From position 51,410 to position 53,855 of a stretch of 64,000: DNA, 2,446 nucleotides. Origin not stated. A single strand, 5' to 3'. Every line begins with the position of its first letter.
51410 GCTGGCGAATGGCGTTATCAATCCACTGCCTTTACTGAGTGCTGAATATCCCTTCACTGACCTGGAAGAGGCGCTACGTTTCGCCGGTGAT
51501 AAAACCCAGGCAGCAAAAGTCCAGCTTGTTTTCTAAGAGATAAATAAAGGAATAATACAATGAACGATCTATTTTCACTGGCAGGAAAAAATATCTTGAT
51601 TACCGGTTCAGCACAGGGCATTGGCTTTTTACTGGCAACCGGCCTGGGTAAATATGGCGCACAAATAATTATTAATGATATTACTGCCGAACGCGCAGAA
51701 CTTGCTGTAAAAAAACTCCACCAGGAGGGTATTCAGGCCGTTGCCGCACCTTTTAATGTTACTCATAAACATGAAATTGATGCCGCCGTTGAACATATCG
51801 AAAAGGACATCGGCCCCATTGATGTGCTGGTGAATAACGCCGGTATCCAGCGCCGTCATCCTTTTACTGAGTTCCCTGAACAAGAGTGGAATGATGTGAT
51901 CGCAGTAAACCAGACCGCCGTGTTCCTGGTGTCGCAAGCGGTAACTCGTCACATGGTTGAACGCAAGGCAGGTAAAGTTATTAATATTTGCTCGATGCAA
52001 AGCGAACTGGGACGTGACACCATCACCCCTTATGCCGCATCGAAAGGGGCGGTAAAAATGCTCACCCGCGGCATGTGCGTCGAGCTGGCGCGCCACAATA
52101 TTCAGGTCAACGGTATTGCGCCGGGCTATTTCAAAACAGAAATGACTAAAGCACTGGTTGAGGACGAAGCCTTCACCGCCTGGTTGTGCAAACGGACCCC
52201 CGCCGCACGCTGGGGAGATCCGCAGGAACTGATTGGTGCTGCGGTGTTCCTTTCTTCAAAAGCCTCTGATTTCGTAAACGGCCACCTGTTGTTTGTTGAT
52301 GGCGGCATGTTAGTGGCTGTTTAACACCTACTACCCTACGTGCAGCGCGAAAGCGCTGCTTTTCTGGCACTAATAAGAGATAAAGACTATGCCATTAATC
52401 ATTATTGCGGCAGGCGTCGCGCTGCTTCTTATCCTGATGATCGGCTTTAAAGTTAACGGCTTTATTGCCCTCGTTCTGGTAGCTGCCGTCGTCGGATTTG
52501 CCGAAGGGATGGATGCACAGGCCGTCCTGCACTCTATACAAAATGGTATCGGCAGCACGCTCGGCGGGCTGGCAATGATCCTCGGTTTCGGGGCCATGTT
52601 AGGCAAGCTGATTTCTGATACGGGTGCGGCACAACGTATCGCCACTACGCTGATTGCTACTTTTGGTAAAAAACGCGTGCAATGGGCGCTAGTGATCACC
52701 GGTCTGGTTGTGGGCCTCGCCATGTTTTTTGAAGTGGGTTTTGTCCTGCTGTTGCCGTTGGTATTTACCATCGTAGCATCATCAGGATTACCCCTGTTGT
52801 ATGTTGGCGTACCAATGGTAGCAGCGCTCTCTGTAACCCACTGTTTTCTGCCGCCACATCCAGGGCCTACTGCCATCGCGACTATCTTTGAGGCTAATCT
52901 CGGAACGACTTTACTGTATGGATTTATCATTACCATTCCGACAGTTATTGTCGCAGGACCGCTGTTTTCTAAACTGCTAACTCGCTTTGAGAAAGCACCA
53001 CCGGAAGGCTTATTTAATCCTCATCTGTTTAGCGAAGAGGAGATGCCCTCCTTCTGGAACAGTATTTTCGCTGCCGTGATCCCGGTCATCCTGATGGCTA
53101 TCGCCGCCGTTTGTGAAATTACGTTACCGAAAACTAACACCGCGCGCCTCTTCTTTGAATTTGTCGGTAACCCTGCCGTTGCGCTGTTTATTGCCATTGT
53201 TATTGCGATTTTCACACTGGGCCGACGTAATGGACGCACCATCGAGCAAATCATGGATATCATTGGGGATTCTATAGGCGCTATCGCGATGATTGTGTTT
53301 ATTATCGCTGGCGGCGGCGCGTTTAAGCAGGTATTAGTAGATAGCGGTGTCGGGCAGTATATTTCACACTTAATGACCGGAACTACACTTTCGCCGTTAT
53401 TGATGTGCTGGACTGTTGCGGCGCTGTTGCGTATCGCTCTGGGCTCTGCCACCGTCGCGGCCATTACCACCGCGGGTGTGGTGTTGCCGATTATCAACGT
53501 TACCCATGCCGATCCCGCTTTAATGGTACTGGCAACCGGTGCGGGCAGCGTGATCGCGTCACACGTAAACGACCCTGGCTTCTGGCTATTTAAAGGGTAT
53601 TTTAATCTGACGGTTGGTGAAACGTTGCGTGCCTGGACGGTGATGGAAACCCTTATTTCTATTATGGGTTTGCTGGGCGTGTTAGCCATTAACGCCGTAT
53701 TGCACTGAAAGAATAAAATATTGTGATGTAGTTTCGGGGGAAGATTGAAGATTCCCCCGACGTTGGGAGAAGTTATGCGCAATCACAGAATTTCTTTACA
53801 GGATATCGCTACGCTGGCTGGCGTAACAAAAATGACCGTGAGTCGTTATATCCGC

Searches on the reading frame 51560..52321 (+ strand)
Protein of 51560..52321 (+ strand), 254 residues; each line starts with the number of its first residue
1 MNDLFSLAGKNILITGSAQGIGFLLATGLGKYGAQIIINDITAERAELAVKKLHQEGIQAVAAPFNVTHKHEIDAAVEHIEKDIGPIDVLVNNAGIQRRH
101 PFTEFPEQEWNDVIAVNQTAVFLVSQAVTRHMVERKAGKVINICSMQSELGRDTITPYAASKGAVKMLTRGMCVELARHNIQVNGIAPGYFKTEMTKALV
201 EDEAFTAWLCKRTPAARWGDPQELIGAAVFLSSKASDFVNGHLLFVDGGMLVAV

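Call 78: search_protein_families(proteins=[window:51560-52321:+], library=ncbifam, max_evalue=0.00001)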
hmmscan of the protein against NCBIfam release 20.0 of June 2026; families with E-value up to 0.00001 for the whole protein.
window:51560-52321:+ (254 aa): 228 families (the best 25 are shown)
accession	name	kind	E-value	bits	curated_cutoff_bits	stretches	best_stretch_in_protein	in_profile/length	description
NF005983.0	PRK08085.1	equivalog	2.7e-162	538.3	408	1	1-254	1-254/254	gluconate 5-dehydrogenase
NF005711.0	PRK07523.1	subfamily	4.3e-103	344.3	413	1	2-253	3-254/255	SDR family oxidoreductase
NF005488.0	PRK07097.1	equivalog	3.1e-95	318.3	369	1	2-252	3-259/266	gluconate 5-dehydrogenase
NF005390.0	PRK06935.1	equivalog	2.1e-75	253.4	369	1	2-252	8-257/258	2-dehydro-3-deoxy-D-gluconate 5-dehydrogenase KduD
NF004778.0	PRK06124.1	equivalog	1.9e-74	250.3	303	1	3-252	5-254/256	SDR family oxidoreductase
TIGR01832.1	kduD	equivalog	3e-71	239.8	338.85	1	5-251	1-246/248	2-dehydro-3-deoxy-D-gluconate 5-dehydrogenase KduD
NF006070.0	PRK08213.1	subfamily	4.6e-68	229.5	279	1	2-252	5-258/259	gluconate 5-dehydrogenase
NF004198.0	PRK05653.1-3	equivalog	6.1e-64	215.8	296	1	6-251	4-247/248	3-oxoacyl-ACP reductase FabG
TIGR01830.1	3oxo_ACP_reduc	equivalog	6.7e-64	215.8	297.75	1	13-250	2-238/239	3-oxoacyl-[acyl-carrier-protein] reductase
NF005559.1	PRK07231.1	subfamily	1.1e-63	215.1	215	1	7-252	2-249/249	glucose 1-dehydrogenase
NF006528.0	PRK08993.1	subfamily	8.6e-62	208.8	430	1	3-251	4-251/253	2-dehydro-3-deoxy-D-gluconate 5-dehydrogenase KduD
NF004197.0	PRK05653.1-1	equivalog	5.8e-61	206.3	332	1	6-251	4-247/249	3-oxoacyl-ACP reductase FabG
NF009466.0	PRK12826.1-2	subfamily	1.1e-58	198.6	222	1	10-252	4-246/248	3-oxoacyl-ACP reductase FabG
NF004791.0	PRK06138.1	equivalog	1.4e-56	191.6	312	1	6-252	2-251/252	SDR family oxidoreductase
NF009093.0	PRK12429.1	subfamily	4.2e-56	190.1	258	1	7-251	3-257/259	3-hydroxybutyrate dehydrogenase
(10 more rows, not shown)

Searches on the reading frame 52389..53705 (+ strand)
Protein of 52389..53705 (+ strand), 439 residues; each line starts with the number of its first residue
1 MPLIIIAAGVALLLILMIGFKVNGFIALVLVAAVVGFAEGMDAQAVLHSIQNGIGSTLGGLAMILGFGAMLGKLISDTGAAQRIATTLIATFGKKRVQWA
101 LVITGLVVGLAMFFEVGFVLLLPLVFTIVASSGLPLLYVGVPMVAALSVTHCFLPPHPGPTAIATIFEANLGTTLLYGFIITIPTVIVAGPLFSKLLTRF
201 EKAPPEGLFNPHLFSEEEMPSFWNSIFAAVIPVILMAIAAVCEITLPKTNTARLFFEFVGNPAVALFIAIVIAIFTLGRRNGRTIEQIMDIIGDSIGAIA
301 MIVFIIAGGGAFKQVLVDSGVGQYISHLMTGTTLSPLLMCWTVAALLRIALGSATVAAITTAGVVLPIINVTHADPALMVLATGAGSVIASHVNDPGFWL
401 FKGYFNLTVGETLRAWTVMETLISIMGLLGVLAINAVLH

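Call 78: search_protein_families(proteins=[window:52389-53705:+], library=ncbifam, max_evalue=0.00001)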
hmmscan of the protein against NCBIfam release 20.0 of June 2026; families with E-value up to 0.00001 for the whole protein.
window:52389-53705:+ (439 aa): 7 families
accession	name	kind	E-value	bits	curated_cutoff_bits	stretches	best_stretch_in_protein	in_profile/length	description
TIGR00791.1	gntP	subfamily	3.6e-198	659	292.75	1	1-438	1-439/439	gluconate:H+ symporter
NF011560.0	PRK14984.1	equivalog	2.7e-193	643.2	744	1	1-437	1-437/438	gluconate transporter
NF007459.0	PRK10034.1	equivalog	4.2e-114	382.1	647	1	4-435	7-444/447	gluconate permease GntP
NF007781.0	PRK10472.1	equivalog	5e-97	325.6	625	1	3-432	6-440/446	gluconate transporter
NF007332.0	PRK09821.1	equivalog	9.9e-87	291.7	524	1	3-436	7-452/454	GntP family transporter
NF007395.0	PRK09921.1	equivalog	1.3e-78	265.1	618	1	8-434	13-441/445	D-serine transporter DsdX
NF040536.2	export_ArsQ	equivalog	2.4e-13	49.8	480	1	25-419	26-381/400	arsinothricin export permease ArsQ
